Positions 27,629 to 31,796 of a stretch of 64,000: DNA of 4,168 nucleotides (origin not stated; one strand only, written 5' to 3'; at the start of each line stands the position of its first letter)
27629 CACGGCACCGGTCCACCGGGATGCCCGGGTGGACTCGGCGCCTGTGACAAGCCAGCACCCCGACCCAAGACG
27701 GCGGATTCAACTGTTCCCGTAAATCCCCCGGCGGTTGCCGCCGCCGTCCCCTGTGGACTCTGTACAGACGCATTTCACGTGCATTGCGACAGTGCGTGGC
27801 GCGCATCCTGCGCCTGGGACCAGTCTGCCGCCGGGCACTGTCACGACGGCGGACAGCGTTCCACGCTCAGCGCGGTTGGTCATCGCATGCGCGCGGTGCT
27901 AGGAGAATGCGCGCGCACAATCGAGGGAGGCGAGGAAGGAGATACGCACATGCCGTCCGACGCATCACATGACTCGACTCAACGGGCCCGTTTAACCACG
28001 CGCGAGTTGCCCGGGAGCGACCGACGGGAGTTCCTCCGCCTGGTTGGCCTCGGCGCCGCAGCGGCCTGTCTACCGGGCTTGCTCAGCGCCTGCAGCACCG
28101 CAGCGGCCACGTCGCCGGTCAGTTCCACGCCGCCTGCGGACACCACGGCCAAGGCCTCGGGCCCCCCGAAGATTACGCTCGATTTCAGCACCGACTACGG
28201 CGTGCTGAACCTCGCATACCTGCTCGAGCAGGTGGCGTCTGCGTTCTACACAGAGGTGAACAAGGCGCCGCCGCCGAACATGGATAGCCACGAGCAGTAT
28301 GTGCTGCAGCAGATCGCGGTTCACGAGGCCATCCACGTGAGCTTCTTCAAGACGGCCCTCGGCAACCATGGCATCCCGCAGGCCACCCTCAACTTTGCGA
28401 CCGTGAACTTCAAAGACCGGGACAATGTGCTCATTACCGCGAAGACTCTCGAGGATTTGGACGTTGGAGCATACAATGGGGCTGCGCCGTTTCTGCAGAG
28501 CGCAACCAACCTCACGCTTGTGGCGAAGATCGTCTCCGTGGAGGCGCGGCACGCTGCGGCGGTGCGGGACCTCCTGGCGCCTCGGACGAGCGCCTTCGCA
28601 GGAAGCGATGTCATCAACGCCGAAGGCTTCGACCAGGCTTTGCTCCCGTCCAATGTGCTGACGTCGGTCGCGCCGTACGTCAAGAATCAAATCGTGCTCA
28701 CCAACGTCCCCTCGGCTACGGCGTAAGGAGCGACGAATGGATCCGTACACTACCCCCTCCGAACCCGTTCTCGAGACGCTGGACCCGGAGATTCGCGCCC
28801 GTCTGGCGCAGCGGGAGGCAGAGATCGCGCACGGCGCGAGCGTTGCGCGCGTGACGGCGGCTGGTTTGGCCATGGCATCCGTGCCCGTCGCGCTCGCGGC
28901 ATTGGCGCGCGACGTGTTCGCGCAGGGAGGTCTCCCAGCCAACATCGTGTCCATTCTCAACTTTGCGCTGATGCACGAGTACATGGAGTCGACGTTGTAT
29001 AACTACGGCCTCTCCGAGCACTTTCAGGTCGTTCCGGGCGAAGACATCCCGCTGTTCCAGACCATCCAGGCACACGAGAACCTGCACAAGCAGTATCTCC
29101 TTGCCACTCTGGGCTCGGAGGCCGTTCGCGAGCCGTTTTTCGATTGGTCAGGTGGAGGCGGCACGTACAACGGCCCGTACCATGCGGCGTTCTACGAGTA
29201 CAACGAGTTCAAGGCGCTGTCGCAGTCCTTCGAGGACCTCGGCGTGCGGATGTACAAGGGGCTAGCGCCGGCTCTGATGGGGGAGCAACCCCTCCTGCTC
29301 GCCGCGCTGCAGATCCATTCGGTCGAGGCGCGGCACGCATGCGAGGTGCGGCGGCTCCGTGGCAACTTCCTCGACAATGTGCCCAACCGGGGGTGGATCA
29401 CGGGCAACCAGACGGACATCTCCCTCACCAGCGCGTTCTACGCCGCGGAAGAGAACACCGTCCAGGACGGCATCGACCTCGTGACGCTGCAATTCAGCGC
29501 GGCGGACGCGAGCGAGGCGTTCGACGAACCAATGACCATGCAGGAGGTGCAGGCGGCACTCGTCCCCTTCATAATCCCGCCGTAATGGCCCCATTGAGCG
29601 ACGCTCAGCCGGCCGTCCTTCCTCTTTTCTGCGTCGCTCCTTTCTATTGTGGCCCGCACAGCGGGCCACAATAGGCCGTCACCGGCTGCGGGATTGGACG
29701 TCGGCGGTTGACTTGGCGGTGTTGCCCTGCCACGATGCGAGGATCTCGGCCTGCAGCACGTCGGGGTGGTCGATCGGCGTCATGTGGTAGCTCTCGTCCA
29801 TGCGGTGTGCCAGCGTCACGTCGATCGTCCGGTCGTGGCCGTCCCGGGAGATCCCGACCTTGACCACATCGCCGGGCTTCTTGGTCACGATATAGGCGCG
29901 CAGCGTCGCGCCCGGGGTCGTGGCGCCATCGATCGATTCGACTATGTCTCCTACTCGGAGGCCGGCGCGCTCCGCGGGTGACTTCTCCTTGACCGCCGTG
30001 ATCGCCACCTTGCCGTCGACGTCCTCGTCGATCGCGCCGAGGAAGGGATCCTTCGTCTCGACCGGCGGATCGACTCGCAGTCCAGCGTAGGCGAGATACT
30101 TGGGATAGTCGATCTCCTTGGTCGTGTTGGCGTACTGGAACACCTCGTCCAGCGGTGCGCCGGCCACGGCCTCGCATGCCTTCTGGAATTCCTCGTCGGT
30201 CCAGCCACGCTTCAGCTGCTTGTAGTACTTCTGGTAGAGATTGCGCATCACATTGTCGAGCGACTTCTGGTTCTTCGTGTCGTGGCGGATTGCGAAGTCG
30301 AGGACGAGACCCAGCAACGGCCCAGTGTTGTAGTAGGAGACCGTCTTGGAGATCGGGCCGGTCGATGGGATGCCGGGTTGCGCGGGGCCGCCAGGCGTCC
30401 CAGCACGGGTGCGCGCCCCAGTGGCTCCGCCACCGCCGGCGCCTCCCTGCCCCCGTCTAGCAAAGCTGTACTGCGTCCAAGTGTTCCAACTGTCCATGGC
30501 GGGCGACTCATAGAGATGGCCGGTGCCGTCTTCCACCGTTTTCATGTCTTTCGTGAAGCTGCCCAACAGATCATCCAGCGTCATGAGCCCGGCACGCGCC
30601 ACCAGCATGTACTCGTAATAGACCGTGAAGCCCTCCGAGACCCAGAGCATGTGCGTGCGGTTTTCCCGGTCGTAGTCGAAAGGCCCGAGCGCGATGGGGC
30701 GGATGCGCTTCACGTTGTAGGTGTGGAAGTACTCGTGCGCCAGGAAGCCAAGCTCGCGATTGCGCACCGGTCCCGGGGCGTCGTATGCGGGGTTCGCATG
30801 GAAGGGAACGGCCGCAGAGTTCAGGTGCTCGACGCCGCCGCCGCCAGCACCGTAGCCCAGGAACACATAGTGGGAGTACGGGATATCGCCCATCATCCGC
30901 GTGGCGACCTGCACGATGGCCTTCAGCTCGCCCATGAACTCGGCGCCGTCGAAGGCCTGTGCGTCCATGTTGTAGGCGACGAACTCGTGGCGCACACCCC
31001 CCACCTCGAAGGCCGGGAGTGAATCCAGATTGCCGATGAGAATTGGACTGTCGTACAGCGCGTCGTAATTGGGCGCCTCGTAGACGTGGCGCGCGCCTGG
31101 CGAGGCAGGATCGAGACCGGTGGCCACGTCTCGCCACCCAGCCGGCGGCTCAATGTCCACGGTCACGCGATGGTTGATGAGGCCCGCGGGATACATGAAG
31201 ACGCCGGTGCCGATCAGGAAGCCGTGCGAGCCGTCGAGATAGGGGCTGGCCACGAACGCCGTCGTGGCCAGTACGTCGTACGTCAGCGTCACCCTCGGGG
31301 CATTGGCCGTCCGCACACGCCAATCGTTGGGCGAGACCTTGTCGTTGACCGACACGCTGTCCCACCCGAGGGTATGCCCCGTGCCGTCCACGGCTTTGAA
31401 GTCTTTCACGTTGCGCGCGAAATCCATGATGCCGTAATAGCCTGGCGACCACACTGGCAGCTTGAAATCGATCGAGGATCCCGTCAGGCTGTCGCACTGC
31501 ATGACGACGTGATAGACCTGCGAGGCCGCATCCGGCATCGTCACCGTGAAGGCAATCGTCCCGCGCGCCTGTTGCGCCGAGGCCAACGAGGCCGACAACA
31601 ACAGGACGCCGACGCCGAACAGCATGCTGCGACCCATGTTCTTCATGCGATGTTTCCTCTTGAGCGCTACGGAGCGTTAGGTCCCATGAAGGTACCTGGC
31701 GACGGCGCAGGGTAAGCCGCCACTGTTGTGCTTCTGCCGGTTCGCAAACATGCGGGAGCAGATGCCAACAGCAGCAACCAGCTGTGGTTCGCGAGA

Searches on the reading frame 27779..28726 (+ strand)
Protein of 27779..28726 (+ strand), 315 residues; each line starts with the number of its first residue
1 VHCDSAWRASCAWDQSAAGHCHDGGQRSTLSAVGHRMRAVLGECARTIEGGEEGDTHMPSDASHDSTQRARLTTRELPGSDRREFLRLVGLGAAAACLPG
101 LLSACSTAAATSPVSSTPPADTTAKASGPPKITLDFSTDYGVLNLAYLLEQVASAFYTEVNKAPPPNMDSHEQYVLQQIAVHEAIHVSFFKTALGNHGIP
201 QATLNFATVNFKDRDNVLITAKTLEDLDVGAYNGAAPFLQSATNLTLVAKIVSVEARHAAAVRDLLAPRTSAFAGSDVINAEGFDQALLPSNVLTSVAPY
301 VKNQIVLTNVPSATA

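Call 95: search_protein_families(library=pfam, proteins=[window:27779-28726:+], max_evalue=0.0001)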
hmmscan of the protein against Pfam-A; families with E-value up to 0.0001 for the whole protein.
window:27779-28726:+ (315 aa): 1 family
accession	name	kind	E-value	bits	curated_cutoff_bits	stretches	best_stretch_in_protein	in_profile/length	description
PF13668.12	Ferritin_2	-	3.1e-34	118.5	24.7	1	138-266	1-136/138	Ferritin-like domain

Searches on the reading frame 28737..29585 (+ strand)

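Call 96: search_protein_families(library=pfam, proteins=[window:28737-29585:+], max_evalue=0.0001)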
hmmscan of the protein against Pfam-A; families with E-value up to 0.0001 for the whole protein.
window:28737-29585:+ (282 aa): 1 family
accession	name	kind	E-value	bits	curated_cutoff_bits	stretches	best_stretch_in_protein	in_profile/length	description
PF13668.12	Ferritin_2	-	2.3e-26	93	24.7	1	71-209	3-137/138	Ferritin-like domain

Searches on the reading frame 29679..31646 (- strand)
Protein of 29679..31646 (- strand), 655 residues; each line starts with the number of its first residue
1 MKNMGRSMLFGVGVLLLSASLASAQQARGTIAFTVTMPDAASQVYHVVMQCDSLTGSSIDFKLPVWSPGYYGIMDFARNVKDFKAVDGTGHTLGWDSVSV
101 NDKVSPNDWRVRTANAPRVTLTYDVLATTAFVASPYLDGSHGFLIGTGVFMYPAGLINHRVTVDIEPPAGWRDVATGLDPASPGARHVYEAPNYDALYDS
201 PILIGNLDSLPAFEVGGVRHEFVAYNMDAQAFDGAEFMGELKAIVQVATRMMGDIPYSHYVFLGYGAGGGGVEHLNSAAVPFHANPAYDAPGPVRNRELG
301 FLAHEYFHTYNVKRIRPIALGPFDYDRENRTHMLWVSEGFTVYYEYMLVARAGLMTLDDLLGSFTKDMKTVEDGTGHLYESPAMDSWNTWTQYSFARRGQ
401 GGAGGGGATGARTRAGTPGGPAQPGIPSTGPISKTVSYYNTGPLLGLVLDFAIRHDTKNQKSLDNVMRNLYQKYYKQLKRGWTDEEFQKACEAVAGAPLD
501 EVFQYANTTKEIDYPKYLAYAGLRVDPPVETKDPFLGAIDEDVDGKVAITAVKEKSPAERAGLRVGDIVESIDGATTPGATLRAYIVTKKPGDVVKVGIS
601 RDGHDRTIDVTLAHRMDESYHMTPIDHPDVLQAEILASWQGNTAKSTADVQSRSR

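Call 96: search_protein_families(library=pfam, proteins=[window:29679-31646:-], max_evalue=0.0001)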
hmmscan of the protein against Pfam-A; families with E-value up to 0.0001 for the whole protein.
window:29679-31646:- (655 aa): 5 families
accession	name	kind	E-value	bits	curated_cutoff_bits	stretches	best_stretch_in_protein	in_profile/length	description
PF17899.6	Peptidase_M61_N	-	2.3e-43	148.5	23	1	33-206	2-168/168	Peptidase M61 N-terminal domain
PF05299.18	Peptidase_M61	-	1.2e-30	106.8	22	1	299-394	3-98/118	M61 glycyl aminopeptidase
PF13180.12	PDZ_2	-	1.1e-12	48.5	27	1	535-612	2-80/80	PDZ domain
PF17820.7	PDZ_6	-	2.8e-09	37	27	1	549-577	2-30/54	PDZ domain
PF00595.29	PDZ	-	2.6e-06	28.1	23.2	1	543-599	20-80/81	PDZ domain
